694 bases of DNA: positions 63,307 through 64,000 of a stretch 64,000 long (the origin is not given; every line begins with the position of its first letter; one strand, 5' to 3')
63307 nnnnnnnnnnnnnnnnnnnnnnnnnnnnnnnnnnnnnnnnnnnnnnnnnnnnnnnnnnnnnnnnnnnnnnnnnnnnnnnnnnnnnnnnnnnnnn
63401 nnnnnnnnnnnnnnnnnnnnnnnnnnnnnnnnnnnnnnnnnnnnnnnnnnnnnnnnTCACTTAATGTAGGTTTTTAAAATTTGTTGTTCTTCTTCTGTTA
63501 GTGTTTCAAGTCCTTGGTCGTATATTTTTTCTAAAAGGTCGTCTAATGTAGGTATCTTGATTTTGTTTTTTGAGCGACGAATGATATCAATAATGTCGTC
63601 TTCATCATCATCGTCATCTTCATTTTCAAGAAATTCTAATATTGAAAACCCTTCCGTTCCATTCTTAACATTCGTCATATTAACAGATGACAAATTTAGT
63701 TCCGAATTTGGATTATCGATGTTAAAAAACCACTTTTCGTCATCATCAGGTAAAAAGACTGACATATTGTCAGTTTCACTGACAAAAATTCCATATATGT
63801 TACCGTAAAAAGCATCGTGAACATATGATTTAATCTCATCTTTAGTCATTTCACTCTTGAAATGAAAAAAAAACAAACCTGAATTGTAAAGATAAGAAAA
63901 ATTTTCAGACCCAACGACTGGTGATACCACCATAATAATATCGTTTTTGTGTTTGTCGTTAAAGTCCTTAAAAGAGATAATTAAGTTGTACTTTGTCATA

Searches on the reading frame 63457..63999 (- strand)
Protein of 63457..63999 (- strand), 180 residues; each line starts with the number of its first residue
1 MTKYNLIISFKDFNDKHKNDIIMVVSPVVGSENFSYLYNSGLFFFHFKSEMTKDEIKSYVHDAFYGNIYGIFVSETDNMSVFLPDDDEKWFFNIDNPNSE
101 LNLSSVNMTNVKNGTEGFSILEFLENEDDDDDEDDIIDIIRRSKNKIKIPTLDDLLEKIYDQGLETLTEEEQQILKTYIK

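Call 75: search_protein_families(library=pfam, proteins=[window:63457-63999:-], max_evalue=0.001)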
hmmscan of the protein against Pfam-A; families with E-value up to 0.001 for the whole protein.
window:63457-63999:- (180 aa): 1 family
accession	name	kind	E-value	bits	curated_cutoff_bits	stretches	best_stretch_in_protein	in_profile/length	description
PF20216.3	DUF6576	-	1.5e-05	25.5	27.3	1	152-178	18-44/47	Family of unknown function (DUF6576)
